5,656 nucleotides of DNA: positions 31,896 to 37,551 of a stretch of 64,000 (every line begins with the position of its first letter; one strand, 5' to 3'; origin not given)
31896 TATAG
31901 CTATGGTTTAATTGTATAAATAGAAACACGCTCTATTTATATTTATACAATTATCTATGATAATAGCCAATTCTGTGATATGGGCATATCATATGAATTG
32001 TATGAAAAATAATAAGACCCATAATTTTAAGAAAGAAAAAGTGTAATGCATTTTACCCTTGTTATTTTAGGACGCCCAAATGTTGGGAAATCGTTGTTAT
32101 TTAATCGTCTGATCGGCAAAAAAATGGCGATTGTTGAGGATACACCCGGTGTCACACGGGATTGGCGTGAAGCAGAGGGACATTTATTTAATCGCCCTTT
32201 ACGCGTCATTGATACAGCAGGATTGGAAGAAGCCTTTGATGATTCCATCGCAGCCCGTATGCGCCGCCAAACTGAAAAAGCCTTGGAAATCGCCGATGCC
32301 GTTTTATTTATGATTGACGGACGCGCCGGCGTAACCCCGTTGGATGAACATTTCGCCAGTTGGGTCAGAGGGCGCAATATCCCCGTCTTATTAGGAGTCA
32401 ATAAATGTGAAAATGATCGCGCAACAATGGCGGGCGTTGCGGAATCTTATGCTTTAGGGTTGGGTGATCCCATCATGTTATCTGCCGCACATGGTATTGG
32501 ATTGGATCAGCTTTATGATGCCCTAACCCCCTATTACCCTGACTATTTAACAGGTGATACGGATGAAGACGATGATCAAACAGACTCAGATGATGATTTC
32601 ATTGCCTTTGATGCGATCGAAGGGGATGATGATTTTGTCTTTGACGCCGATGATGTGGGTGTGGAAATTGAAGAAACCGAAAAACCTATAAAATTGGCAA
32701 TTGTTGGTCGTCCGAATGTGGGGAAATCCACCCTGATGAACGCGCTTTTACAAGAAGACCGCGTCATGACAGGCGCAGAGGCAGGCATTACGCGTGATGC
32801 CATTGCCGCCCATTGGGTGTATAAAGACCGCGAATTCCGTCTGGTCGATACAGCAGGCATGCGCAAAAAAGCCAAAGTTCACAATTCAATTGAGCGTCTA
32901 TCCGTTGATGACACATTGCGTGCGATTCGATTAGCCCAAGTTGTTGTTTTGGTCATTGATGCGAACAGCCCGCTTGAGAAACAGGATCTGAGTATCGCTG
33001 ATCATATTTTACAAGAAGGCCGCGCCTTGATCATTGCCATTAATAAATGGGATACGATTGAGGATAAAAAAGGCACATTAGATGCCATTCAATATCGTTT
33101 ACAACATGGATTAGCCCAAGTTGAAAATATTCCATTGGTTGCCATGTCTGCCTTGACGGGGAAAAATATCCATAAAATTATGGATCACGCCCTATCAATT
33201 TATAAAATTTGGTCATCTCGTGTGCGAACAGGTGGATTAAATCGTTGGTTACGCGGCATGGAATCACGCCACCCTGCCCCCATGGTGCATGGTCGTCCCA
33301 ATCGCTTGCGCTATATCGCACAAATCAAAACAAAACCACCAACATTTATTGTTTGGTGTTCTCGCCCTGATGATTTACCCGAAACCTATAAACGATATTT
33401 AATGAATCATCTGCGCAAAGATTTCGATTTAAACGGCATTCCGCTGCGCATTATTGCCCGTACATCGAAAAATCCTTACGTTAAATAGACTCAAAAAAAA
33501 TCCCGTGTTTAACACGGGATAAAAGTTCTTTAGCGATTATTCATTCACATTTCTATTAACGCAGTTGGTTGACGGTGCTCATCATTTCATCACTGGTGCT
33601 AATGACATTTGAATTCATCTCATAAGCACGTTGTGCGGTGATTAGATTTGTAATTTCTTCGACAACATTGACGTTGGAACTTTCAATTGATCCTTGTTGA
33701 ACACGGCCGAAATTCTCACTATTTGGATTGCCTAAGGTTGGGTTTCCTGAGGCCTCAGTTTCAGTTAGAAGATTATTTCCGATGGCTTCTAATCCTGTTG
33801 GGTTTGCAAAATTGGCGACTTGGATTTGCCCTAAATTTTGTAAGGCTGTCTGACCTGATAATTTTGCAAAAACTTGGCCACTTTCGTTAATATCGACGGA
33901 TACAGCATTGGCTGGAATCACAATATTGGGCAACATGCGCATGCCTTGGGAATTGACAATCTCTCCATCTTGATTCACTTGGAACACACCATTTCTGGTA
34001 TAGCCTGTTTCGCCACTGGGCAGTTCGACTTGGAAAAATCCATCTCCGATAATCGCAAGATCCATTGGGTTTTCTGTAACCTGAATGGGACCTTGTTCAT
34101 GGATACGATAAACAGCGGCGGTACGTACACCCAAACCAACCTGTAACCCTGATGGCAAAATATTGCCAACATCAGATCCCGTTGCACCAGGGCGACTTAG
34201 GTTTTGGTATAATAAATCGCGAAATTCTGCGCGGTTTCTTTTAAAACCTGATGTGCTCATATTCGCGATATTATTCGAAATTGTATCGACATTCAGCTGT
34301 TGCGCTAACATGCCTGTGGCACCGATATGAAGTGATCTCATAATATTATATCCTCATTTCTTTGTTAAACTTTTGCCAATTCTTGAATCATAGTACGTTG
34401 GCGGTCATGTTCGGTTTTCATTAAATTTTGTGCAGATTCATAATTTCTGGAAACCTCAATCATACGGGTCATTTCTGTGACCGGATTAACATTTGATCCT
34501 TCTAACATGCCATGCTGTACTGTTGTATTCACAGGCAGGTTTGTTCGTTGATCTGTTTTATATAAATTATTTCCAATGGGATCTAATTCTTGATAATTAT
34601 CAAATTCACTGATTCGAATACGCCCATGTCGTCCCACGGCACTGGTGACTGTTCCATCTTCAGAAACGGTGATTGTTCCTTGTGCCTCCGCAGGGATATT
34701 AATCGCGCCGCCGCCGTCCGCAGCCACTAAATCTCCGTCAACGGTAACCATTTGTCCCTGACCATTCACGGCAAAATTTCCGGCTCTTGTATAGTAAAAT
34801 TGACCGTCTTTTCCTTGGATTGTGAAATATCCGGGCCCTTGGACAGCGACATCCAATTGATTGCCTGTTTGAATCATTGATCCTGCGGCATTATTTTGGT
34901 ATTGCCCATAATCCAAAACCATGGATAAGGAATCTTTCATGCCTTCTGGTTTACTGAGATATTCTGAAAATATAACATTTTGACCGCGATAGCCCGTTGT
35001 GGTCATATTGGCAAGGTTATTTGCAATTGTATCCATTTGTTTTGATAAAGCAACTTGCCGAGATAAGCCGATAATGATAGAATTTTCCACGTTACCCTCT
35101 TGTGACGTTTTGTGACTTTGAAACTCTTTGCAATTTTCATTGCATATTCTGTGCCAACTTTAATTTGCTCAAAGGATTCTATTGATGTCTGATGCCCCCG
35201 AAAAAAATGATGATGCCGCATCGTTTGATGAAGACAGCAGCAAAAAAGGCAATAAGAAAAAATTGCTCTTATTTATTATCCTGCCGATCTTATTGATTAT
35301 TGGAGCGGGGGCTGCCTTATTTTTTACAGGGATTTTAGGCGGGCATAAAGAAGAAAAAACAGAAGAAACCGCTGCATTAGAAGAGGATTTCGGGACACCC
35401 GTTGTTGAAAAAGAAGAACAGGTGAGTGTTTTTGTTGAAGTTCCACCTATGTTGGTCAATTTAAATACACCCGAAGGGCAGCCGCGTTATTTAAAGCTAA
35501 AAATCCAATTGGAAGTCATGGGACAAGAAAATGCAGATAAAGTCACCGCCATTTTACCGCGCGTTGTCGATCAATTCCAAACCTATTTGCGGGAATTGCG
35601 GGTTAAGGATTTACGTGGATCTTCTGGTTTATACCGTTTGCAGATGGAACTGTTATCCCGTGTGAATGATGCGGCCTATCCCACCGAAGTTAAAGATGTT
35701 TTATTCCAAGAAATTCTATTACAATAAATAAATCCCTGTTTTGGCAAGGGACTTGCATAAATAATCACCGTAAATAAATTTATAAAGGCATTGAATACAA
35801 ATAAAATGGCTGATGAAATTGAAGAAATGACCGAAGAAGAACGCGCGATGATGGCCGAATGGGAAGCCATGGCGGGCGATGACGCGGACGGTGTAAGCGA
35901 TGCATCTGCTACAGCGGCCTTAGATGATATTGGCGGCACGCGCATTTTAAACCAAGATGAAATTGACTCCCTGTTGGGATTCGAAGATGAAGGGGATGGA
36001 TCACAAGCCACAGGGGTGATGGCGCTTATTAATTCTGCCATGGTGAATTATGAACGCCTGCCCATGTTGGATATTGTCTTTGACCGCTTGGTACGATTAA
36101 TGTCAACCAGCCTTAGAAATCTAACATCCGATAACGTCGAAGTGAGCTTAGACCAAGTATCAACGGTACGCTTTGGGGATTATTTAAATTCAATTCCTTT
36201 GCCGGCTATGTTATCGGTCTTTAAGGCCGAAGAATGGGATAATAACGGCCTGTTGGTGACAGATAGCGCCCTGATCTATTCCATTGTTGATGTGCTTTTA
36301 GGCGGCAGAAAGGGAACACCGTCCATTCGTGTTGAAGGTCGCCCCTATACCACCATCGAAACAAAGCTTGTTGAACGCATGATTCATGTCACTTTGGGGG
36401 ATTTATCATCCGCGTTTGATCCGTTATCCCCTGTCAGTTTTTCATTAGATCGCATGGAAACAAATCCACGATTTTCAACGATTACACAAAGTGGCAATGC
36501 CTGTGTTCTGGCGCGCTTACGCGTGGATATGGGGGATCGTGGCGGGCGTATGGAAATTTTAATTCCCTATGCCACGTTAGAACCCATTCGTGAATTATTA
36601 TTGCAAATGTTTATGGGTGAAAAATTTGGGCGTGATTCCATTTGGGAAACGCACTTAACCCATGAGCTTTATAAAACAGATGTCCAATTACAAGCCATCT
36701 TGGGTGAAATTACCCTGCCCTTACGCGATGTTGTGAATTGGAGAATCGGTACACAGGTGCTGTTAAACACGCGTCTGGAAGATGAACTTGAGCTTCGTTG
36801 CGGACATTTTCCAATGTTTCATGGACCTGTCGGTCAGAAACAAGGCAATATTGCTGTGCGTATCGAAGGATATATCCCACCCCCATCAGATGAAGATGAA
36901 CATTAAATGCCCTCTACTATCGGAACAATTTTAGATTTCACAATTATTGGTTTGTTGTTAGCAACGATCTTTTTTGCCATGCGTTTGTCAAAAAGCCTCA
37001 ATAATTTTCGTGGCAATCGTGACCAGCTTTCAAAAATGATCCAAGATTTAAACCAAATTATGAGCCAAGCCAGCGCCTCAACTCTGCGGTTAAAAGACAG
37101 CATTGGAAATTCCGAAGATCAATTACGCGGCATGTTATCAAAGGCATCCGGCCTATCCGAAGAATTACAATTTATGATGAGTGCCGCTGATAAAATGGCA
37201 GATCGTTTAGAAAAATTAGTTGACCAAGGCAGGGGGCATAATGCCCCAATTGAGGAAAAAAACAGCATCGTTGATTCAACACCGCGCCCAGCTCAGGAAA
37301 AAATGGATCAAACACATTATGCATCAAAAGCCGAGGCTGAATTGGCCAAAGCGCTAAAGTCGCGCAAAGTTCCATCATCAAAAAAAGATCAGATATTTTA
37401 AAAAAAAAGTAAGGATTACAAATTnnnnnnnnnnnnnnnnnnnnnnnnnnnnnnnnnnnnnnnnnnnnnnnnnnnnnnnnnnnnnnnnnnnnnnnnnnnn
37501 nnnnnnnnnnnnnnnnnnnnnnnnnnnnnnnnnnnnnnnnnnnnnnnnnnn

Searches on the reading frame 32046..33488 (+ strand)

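Call 8: search_protein_families(library=ncbifam, proteins=[window:32046-33488:+], max_evalue=0.001)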
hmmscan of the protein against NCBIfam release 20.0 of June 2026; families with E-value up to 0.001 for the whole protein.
window:32046-33488:+ (480 aa): 33 families (the best 25 are shown)
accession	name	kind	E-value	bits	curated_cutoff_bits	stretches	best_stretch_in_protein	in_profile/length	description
TIGR03594.1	GTPase_EngA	equivalog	1.1e-153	512.3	306.7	1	4-471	2-431/432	ribosome biogenesis GTPase Der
NF002828.0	PRK03003.1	equivalog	2.3e-101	339.8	631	2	208-473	207-468/477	ribosome biogenesis GTPase Der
NF007071.0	PRK09518.1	equivalog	9.9e-99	331.7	953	2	212-472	442-698/706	bifunctional cytidylate kinase/GTPase Der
TIGR00231.1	small_GTP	domain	2.3e-54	183.6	42.5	2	213-380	2-160/164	GTP-binding protein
TIGR00450.1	mnmE_trmE_thdF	equivalog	6.7e-50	170.5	252.6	2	173-341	168-332/446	tRNA uridine-5-carboxymethylaminomethyl(34) synthesis GTPase MnmE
NF000908.1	PRK00089.1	equivalog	1.2e-48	166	237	2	217-383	6-164/291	GTPase Era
NF003661.0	PRK05291.1-3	equivalog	2e-46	159.3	380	2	212-380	214-375/448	tRNA uridine-5-carboxymethylaminomethyl(34) synthesis GTPase MnmE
TIGR03918.1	GTP_HydF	equivalog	2.6e-38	131.9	325.55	2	4-165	9-168/392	[FeFe] hydrogenase H-cluster maturation GTPase HydF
TIGR00436.1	era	equivalog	4.4e-37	127.9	116.25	2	216-379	2-156/270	GTPase Era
TIGR03596.1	GTPase_YlqF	equivalog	2.8e-34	118.8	208.2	2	212-272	116-173/276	ribosome biogenesis GTPase YlqF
TIGR03598.1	GTPase_YsxC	equivalog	1.6e-27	96.4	124.45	2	212-380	16-183/186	ribosome biogenesis GTP-binding protein YihA/YsxC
TIGR00437.1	feoB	equivalog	1e-21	77.3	315.65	2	221-381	1-149/594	ferrous iron transport protein B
NF003255.0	PRK04213.1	equivalog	7.5e-20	71.1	164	2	211-380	6-186/204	GTP-binding protein EngB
TIGR03156.1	GTP_HflX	equivalog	2.7e-15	56.2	216.75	1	212-380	187-345/351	GTPase HflX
TIGR03597.1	GTPase_YqeH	equivalog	2e-12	47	297.4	1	203-284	144-227/361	ribosome biogenesis GTPase YqeH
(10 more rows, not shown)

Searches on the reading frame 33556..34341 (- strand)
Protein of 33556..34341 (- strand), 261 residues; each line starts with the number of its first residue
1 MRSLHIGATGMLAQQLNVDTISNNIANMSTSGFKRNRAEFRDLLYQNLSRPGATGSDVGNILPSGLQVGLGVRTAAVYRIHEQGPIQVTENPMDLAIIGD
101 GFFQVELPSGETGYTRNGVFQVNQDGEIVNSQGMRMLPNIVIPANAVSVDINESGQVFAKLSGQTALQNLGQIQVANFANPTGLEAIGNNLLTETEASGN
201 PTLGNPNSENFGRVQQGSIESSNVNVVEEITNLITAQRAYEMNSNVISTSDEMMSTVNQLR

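Call 39: search_protein_families(library=pfam, proteins=[window:33556-34341:-], max_evalue=0.00001)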
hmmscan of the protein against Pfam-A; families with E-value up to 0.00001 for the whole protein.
window:33556-34341:- (261 aa): 3 families
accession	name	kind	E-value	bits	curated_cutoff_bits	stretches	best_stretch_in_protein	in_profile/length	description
PF22692.1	LlgE_F_G_D1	-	1e-24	86.9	27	1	96-159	1-64/64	Flagellar hook protein FlgE/F/G D1 domain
PF06429.18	Flg_bbr_C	-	1.4e-21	76.2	23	1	215-260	1-46/46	Flagellar basal body rod FlgEFG protein C-terminal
PF00460.25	Flg_bb_rod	-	5.9e-10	39.3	20.7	1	5-34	2-31/31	Flagella basal body rod protein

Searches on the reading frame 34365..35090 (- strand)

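Call 56: search_protein_families(library=ncbifam, proteins=[window:34365-35090:-], max_evalue=1e-10)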
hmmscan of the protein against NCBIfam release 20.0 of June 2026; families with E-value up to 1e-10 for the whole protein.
window:34365-35090:- (241 aa): 18 families
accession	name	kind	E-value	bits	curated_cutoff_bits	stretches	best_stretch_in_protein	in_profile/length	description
NF009332.0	PRK12690.1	equivalog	1.1e-62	211.4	288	1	1-239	1-237/239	flagellar hook-basal body complex protein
NF009331.1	PRK12689.1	equivalog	6.9e-62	208.9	347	1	1-241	1-251/252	flagellar basal-body rod protein FlgF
TIGR03506.1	FlgEFG_subfam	subfamily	4.9e-55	187.6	70.25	2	4-122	2-121/351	flagellar hook-basal body complex protein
TIGR02490.1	flgF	equivalog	1e-54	185.4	178.5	1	7-218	3-218/218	flagellar basal-body rod protein FlgF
NF009282.1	PRK12642.1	equivalog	1.9e-50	171.4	242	1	1-238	1-237/239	flagellar basal-body rod protein FlgF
NF009280.2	PRK12640.1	subfamily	2.3e-40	138.7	210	1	3-234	3-239/246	flagellar basal body rod protein FlgF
TIGR02488.1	flgG_G_neg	equivalog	1.2e-38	133.1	252.75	1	14-229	11-250/259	flagellar basal-body rod protein FlgG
NF009278.1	PRK12636.1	equivalog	1.8e-31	109.7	350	1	68-228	81-252/263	flagellar basal body rod protein FlgG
NF009456.0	PRK12816.1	equivalog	5.3e-29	101.7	416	1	69-228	83-253/264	flagellar basal body rod protein FlgG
NF004238.1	PRK05682.1-1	equivalog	4.5e-26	92.1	400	1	7-122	5-121/414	flagellar hook protein FlgE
NF004243.1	PRK05682.2-2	equivalog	4.6e-23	82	801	1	10-119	12-121/420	flagellar hook protein FlgE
NF009281.1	PRK12641.1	equivalog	6.5e-23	81.5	260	1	1-222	1-232/252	flagellar basal-body rod protein FlgF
NF004242.0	PRK05682.2-1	equivalog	3.8e-22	78.7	365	1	10-119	12-124/422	flagellar hook protein FlgE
NF005286.1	PRK06803.1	equivalog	6.4e-22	78.2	467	1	4-120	2-114/402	flagellar hook protein FlgE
NF009283.0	PRK12643.1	equivalog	1.2e-15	58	421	1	8-150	10-145/209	flagellar basal body rod protein FlgF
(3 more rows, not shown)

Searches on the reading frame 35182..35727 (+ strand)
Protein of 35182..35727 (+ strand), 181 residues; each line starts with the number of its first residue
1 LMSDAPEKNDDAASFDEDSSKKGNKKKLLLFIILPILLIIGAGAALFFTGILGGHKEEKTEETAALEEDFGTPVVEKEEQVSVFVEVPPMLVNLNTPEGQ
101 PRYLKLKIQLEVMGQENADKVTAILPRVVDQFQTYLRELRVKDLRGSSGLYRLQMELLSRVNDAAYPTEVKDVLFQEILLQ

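Call 56: search_protein_families(library=ncbifam, proteins=[window:35182-35727:+], max_evalue=1e-10)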
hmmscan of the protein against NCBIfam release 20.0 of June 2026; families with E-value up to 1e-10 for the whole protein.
window:35182-35727:+ (181 aa): 4 families
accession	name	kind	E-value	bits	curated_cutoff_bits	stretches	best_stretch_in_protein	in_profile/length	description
NF009420.1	PRK12785.1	equivalog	2.4e-40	138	197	1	11-181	4-161/161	flagellar basal body-associated protein FliL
NF004285.1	PRK05696.1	equivalog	5.2e-18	65.4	179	1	15-176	8-166/171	flagellar basal body-associated protein FliL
NF005435.1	PRK07021.1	equivalog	6.3e-13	48.9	131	1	22-181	2-157/157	flagellar basal body-associated protein FliL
NF006283.1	PRK08455.1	equivalog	6.7e-12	45.4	187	1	17-181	7-182/182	flagellar basal body-associated protein FliL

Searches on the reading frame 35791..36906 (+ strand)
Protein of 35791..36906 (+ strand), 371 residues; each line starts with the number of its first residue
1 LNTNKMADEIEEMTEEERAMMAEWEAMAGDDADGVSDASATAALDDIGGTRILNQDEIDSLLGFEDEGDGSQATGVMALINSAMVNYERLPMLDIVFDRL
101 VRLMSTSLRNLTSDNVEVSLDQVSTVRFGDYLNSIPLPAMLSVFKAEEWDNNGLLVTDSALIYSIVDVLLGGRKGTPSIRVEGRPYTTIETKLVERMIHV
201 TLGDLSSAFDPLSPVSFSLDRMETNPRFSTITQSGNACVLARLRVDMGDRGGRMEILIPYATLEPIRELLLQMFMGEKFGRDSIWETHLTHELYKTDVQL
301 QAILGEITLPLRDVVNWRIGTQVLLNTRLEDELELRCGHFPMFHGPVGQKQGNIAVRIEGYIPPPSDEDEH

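Call 7: search_protein_families(library=ncbifam, proteins=[window:35791-36906:+], max_evalue=0.001)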
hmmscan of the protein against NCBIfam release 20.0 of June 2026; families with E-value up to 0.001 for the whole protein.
window:35791-36906:+ (371 aa): 2 families
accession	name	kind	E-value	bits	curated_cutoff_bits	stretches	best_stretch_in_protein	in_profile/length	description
TIGR01397.1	fliM_switch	equivalog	6.8e-88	294.9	219.6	1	51-361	1-318/320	flagellar motor switch protein FliM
NF005194.1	PRK06666.1-5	equivalog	1.7e-06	27.4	206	1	157-350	122-314/327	flagellar motor switch protein FliM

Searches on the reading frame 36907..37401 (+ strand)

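Call 7: search_protein_families(library=ncbifam, proteins=[window:36907-37401:+], max_evalue=0.001)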
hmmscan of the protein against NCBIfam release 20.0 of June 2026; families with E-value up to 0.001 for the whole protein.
window:36907-37401:+ (164 aa): 1 family
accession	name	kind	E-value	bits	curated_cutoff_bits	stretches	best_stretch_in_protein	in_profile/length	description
NF006543.0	PRK09039.1-2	equivalog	6.2e-05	23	305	1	11-157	29-175/350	peptidoglycan -binding protein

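Call 9: search_protein_families(library=pfam, proteins=[window:36907-37401:+], max_evalue=0.01)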
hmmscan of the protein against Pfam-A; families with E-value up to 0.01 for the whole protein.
window:36907-37401:+ (164 aa): 3 families
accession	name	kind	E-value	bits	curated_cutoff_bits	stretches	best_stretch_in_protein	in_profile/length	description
PF20072.4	DUF6468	-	1.2e-16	61.1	26.9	1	35-109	2-76/76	Domain of unknown function (DUF6468)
PF06103.16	DUF948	-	0.0029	18.2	37.2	1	11-88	8-85/89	Bacterial protein of unknown function (DUF948)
PF22794.1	jr-ZPR1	-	0.004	17.5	27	0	37-69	62-94/125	ZPR1 jelly-roll domain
